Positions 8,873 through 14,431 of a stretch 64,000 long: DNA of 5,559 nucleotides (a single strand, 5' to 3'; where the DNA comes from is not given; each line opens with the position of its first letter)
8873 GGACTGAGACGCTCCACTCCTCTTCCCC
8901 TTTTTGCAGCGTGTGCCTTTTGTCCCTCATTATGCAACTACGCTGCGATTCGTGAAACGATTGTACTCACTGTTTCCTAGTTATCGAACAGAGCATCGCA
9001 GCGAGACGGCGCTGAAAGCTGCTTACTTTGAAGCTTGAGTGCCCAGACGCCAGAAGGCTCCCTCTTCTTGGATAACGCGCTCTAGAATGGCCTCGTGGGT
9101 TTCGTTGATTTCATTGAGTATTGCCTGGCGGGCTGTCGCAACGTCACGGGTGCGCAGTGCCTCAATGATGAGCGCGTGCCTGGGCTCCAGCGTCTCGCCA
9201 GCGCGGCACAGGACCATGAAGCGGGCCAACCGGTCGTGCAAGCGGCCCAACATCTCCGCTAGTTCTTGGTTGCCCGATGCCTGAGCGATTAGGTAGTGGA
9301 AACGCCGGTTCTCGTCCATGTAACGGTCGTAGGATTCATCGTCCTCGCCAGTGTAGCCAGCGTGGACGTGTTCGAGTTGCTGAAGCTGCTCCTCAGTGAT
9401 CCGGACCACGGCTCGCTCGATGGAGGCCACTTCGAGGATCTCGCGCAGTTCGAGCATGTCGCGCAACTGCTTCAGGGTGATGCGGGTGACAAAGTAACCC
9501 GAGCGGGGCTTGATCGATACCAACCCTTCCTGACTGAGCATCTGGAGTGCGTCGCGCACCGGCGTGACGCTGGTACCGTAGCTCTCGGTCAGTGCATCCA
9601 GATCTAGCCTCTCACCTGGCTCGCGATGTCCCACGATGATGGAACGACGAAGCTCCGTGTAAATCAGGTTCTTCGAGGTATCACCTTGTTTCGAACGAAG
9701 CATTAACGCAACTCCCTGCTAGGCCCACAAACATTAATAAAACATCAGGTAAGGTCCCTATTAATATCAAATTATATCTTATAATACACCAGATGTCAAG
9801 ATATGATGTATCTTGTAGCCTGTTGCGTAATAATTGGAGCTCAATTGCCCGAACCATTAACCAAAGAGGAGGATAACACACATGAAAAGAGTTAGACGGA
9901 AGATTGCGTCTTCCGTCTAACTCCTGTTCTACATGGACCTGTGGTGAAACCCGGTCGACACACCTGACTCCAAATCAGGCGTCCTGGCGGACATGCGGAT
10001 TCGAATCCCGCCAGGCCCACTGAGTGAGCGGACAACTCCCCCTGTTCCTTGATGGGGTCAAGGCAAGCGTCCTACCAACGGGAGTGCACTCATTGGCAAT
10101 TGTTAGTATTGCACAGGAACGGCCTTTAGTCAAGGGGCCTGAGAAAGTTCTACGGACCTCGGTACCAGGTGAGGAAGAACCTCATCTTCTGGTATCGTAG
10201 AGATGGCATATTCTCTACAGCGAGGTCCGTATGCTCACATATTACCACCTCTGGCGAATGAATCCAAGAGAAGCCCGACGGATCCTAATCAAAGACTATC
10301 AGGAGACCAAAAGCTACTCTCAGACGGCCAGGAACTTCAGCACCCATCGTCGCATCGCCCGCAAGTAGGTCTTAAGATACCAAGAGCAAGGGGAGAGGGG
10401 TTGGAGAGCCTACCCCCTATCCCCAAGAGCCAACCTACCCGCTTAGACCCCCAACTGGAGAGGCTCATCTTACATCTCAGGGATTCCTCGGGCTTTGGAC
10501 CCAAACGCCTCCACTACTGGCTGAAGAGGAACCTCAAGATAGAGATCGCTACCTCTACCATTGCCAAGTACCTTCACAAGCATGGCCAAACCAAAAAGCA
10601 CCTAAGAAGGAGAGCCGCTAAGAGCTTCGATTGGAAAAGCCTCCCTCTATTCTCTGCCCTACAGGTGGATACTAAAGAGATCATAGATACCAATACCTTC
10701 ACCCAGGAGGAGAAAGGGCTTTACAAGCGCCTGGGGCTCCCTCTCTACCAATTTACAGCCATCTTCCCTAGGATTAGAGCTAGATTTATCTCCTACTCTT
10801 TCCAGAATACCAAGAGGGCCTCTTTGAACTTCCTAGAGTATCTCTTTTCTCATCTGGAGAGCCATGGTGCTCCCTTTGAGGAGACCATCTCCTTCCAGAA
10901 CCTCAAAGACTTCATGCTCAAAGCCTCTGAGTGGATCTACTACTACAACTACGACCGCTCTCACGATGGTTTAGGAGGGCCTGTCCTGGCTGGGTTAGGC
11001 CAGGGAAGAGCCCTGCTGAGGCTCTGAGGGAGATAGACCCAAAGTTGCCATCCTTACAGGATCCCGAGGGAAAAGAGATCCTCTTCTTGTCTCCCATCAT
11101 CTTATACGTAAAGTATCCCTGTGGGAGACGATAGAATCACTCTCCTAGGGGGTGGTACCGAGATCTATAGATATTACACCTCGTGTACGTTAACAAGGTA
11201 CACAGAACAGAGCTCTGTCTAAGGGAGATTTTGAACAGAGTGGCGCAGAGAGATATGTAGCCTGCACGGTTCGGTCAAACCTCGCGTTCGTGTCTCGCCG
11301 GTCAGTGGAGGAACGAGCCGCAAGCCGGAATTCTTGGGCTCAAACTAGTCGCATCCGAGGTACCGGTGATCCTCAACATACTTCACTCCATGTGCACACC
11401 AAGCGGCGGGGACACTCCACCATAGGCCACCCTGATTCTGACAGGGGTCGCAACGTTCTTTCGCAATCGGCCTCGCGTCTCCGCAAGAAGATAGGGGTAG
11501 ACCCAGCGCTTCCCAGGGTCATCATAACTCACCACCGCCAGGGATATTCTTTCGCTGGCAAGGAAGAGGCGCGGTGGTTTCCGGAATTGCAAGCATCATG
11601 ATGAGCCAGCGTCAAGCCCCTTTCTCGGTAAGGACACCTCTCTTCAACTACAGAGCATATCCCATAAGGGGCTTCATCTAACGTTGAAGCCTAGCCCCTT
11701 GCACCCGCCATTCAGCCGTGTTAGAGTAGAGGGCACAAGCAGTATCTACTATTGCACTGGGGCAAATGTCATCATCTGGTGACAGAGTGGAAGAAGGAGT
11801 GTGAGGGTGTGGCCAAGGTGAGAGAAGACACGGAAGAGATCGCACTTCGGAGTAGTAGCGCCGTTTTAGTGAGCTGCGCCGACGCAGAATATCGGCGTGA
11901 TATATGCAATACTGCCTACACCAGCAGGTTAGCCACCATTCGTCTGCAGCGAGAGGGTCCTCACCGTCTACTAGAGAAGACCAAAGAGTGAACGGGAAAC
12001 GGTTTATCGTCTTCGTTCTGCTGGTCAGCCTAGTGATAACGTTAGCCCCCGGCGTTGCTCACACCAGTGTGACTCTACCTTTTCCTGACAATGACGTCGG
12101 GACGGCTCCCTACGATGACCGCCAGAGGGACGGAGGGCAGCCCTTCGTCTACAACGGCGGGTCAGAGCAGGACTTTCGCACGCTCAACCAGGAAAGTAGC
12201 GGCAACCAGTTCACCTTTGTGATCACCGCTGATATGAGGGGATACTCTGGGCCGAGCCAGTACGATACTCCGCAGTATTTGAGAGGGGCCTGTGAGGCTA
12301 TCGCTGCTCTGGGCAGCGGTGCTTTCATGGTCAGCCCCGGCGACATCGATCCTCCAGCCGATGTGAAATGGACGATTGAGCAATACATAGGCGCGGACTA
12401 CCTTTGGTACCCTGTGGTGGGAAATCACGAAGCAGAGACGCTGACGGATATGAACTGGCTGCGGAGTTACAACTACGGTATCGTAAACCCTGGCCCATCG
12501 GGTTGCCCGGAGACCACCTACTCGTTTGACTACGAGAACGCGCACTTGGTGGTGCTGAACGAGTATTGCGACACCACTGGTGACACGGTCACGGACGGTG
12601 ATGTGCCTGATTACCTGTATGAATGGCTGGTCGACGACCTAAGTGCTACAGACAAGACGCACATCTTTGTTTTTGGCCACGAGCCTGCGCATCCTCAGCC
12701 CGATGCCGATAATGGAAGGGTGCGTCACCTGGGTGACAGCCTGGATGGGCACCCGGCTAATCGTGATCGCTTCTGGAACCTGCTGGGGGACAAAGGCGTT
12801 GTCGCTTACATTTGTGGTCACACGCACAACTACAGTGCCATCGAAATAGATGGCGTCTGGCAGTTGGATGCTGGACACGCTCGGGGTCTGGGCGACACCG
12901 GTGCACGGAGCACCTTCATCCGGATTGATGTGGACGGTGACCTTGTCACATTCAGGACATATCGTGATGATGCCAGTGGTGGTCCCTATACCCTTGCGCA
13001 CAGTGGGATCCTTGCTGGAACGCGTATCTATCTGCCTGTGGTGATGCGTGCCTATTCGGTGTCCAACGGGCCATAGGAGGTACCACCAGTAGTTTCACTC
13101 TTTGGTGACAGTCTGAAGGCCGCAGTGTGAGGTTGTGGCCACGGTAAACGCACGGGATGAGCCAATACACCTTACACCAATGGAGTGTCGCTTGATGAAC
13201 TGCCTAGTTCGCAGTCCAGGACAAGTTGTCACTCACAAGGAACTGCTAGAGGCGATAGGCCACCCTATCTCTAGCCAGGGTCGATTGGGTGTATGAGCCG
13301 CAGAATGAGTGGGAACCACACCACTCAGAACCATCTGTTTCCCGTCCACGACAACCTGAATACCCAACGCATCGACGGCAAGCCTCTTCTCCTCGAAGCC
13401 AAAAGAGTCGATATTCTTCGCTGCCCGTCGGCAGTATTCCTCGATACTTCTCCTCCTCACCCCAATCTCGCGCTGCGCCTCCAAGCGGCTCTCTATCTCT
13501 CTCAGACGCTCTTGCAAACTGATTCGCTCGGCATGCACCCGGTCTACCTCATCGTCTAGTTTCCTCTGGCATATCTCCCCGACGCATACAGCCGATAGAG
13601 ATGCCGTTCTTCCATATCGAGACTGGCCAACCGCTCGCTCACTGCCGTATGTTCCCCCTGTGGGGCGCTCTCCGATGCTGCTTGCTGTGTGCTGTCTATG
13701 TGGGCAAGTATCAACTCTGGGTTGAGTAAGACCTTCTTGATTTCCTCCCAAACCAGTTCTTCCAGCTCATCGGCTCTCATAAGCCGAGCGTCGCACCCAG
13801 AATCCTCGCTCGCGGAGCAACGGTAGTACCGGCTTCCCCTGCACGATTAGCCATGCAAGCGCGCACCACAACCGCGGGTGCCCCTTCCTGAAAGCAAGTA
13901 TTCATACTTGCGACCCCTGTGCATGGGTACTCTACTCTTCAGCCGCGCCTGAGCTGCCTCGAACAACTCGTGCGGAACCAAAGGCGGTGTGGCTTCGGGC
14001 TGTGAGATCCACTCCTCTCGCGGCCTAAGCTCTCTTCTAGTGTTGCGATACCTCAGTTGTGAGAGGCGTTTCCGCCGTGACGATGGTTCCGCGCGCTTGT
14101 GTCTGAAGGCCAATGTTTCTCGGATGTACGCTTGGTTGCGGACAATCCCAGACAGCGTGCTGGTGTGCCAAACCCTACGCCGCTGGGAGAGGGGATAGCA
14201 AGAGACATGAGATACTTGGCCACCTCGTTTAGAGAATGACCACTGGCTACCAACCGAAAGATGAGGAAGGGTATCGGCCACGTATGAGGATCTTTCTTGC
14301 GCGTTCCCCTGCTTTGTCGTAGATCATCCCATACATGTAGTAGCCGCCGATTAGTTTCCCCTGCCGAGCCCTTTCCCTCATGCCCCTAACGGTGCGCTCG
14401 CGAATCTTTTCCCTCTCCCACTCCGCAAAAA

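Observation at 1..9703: Glycine-betaine-type importer physically coupled to a three-component corrinoid demethylation system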

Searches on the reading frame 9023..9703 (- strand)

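Call 6: search_protein_families(library=pfam, proteins=[window:9023-9703:-])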
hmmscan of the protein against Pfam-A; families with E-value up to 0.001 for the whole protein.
window:9023-9703:- (226 aa): 2 families
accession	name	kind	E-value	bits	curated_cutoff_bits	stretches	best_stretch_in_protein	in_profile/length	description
PF07729.17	FCD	-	6.2e-21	75.5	24.3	1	82-197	1-121/125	FCD domain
PF00392.27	GntR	-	9.7e-17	60.8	27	1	14-72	5-64/64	Bacterial regulatory proteins, gntR family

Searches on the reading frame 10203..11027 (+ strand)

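Call 6: search_protein_families(library=pfam, proteins=[window:10203-11027:+])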
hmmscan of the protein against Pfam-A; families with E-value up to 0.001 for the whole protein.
window:10203-11027:+ (274 aa): 2 families
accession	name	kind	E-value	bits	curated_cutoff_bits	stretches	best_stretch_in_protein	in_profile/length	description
PF13565.12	HTH_32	-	5.4e-06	27.3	33.7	1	61-124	8-73/73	Homeodomain-like domain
PF13592.12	HTH_33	-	0.00018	21.5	25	1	101-140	8-47/60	Winged helix-turn helix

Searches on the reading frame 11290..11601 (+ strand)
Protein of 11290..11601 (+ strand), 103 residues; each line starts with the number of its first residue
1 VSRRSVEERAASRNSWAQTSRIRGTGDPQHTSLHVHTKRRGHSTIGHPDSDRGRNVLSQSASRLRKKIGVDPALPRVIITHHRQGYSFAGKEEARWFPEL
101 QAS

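Call 6: search_protein_families(library=pfam, proteins=[window:11290-11601:+])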
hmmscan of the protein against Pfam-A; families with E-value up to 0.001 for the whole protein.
window:11290-11601:+ (103 aa): 1 family
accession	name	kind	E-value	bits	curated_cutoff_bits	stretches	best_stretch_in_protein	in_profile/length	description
PF00486.34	Trans_reg_C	-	2.4e-06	27.9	26.2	1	48-88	37-77/77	Transcriptional regulatory protein, C terminal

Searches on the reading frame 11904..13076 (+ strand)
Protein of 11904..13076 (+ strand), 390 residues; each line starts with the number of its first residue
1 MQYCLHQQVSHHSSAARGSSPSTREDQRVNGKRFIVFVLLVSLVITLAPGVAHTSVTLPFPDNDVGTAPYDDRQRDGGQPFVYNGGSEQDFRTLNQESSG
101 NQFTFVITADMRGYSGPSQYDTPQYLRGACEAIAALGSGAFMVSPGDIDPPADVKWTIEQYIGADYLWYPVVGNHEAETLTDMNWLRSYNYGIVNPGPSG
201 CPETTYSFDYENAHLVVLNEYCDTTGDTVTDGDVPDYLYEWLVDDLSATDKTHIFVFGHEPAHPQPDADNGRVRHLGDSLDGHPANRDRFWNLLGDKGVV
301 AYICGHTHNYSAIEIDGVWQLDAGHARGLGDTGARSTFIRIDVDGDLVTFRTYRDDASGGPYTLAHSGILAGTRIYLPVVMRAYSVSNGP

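Call 6: search_protein_families(library=pfam, proteins=[window:11904-13076:+])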
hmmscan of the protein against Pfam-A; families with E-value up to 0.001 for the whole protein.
window:11904-13076:+ (390 aa): 2 families
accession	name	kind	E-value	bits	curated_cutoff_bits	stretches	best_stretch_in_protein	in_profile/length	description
PF00149.33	Metallophos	-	2.9e-08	34.8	21.5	1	138-310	30-191/191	Calcineurin-like phosphoesterase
PF12850.12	Metallophos_2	-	0.00064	20.2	27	0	297-344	105-152/154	Calcineurin-like phosphoesterase superfamily domain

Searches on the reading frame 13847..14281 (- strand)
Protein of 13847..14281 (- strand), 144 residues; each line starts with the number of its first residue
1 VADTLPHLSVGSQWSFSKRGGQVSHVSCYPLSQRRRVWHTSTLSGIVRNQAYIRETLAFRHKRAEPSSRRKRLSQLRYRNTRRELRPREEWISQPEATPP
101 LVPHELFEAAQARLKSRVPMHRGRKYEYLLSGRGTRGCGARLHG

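Call 6: search_protein_families(library=pfam, proteins=[window:13847-14281:-])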
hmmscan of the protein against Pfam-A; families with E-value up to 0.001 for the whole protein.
window:13847-14281:- (144 aa): 1 family
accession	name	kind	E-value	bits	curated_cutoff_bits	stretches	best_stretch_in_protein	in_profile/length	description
PF07508.19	Recombinase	-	3.1e-09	37.5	21.1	1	33-117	35-102/102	Recombinase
